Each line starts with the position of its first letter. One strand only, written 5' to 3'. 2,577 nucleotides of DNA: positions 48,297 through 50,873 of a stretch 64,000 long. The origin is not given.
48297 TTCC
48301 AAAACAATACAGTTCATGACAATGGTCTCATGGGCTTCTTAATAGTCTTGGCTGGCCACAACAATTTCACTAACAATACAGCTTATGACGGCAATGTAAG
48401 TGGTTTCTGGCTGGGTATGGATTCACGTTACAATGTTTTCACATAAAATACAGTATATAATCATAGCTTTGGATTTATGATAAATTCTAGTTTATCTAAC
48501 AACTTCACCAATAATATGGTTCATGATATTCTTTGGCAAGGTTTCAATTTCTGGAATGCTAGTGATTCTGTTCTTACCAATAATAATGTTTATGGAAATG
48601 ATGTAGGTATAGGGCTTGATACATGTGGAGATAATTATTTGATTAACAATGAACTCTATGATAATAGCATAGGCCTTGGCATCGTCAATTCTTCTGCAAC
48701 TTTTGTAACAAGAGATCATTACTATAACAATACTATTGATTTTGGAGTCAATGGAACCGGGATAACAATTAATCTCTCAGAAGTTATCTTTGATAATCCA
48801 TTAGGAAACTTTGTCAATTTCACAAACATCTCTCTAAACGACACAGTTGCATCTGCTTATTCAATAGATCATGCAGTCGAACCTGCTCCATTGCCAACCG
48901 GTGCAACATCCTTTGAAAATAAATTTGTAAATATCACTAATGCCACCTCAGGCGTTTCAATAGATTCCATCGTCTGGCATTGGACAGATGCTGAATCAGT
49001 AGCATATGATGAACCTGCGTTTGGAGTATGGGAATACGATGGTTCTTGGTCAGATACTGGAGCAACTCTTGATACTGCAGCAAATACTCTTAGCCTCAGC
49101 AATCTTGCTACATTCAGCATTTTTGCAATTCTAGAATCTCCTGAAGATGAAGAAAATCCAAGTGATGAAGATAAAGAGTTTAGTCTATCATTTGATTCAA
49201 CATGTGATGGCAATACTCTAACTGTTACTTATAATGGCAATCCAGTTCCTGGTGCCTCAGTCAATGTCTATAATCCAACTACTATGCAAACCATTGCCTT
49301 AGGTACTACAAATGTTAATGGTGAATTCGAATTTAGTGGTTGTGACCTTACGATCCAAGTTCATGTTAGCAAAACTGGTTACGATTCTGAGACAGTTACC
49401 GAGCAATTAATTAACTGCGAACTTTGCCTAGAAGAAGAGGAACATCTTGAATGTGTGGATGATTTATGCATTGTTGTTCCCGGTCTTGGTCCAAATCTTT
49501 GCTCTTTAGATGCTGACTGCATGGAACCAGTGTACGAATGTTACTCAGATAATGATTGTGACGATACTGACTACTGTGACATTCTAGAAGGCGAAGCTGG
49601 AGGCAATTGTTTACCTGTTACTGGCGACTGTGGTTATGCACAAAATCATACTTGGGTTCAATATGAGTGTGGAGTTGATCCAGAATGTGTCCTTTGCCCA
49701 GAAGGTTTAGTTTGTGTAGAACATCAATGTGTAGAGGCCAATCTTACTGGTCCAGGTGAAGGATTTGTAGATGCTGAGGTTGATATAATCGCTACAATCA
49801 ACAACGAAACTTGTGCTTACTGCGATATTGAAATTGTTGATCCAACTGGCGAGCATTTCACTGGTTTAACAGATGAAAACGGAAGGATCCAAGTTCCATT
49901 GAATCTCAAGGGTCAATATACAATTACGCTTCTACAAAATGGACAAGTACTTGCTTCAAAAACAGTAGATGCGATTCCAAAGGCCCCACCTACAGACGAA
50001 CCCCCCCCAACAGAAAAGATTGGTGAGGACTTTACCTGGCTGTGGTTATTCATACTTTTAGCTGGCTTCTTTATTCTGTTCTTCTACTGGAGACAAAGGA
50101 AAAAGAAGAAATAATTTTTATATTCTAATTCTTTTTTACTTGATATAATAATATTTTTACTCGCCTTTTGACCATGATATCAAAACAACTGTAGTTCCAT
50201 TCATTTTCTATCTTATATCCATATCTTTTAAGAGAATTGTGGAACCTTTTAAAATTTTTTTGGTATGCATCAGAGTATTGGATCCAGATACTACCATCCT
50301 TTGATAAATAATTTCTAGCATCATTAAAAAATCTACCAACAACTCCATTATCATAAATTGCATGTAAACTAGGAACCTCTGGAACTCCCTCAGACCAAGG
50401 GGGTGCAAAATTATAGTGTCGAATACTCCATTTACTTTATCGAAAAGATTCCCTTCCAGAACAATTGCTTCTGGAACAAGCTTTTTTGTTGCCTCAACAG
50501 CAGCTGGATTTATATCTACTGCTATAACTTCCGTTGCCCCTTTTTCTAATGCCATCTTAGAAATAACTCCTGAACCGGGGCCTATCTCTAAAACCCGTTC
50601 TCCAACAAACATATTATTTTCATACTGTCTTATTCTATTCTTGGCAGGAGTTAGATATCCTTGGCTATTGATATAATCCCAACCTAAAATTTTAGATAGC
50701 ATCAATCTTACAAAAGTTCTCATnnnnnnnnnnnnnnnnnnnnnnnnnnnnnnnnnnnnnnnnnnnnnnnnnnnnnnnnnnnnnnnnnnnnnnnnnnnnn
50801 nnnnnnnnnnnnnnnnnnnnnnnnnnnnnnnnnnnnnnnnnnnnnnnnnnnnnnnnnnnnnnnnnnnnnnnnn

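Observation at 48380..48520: A single in-frame TAA splits an otherwise continuous ~2,730-codon beta-helix surface-protein gene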

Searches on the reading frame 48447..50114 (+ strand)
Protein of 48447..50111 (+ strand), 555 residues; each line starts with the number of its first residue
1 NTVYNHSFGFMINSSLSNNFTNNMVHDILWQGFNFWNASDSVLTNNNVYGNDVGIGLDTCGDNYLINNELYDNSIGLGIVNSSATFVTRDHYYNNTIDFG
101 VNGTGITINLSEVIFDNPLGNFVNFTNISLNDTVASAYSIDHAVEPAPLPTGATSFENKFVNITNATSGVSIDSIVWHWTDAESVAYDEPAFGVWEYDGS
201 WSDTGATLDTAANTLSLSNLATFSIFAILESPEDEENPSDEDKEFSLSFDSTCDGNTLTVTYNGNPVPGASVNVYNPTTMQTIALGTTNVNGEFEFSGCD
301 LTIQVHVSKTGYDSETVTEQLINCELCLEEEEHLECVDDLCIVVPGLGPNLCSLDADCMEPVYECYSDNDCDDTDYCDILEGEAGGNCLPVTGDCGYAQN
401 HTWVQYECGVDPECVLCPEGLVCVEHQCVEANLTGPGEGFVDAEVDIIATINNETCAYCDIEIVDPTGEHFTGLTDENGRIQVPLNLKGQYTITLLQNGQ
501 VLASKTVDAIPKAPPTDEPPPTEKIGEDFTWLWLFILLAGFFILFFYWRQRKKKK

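Call 6: search_protein_families(library=pfam, proteins=[window:48447-50111:+], max_evalue=0.01)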
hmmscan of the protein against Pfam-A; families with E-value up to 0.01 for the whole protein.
window:48447-50111:+ (555 aa): 8 families
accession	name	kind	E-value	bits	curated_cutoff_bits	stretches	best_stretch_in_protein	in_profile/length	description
PF13620.12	CarboxypepD_reg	-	1.4e-10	41.8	32.3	1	259-318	5-65/82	Carboxypeptidase regulatory-like domain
PF13229.12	Beta_helix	-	9.3e-07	29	25.9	1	1-109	39-145/158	Right handed beta helix region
PF13715.12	CarbopepD_reg_2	-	5.3e-05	23.6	32.2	1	263-318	10-61/88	CarboxypepD_reg-like domain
PF10670.15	DUF4198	-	0.00013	22.6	34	0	257-296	150-193/209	Domain of unknown function (DUF4198)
PF11974.14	bMG3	-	0.00041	20.7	34.9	0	263-298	24-58/103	Bacterial alpha-2-macroglobulin MG3 domain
PF05048.19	NosD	-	0.00047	20.1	23.6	1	1-126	54-177/212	Periplasmic copper-binding protein (NosD)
PF02369.22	Big_1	-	0.00072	20.1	34.9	0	256-297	19-65/93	Bacterial Ig-like domain (group 1)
PF20598.4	DUF6795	-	0.0012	19.5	27.4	0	259-325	4-67/103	Domain of unknown function (DUF6795)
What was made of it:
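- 48477..50114 (+): Downstream ORF as annotated in GenBank (MBU0532101.1, hypothetical protein KKB44_01265). It begins mid-coil and has no signal peptide and no Shine-Dalgarno motif. Its Pfam Beta_helix match starts at residue 1, at profile position 39 of 158 (call 6).
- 49221..49400 (+): CarboxypepD_reg-like Ig domain. Pfam PF13620, E=1.4e-10, residues 259-318 of the 555-aa fragment (call 6).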

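Call 12: find_encoding_contigs(protein=window:48477-50114:+, flank=10000, max_places=10)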
Protein window:48477-50114:+ (545 aa): no gene with exactly this product is on record in the collection.

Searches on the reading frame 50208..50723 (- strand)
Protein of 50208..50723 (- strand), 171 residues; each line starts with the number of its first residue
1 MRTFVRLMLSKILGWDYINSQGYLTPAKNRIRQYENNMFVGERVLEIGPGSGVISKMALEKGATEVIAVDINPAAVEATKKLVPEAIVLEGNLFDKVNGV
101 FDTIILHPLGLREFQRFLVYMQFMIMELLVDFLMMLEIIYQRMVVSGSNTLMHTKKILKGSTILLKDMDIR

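Call 31: search_protein_families(library=pfam, proteins=[window:50211-50723:-], max_evalue=0.001)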
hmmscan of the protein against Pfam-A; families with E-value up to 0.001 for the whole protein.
window:50211-50723:- (171 aa): 7 families
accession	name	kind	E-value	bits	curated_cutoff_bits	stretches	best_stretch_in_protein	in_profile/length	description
PF06325.19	PrmA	-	3.2e-07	30.6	22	1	32-81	153-202/296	Ribosomal protein L11 methyltransferase (PrmA)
PF13649.12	Methyltransf_25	-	5.7e-06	27.4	27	1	44-106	1-70/97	Methyltransferase domain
PF05175.20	MTS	-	2.5e-05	24.4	23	1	41-108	32-106/170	Methyltransferase small domain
PF13489.12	Methyltransf_23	-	8.2e-05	22.8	27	1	39-104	21-85/164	Methyltransferase domain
PF08241.18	Methyltransf_11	-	0.0001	23.3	21.2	1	45-104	1-64/95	Methyltransferase domain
PF01728.25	FtsJ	-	0.00014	22.3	24.1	1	40-97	21-79/181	FtsJ-like methyltransferase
PF08242.18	Methyltransf_12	-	0.00077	20.6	30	0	45-85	1-42/98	Methyltransferase domain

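Call 43: find_encoding_contigs(protein=window:50208-50723:-, flank=10000, max_places=10)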
Protein window:50208-50723:- (171 aa): 1 contig read that carries it; 1 place shown.
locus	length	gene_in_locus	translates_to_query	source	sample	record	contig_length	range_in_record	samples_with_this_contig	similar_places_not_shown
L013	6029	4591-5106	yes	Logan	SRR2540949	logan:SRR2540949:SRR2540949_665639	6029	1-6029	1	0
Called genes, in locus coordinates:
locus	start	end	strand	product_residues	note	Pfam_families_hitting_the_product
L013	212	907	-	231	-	PF01193:RNA_pol_L, PF01000:RNA_pol_A_bac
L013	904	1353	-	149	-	PF00411:Ribosomal_S11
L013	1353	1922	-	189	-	PF01479:S4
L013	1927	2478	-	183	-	PF00416:Ribosomal_S13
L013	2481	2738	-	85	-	PF00736:EF1_GNE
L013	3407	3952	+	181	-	-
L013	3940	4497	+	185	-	PF08843:AbiEii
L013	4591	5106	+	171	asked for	PF06325:PrmA (weak), PF05175:MTS (weak), PF13649:Methyltransf_25 (weak)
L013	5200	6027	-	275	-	?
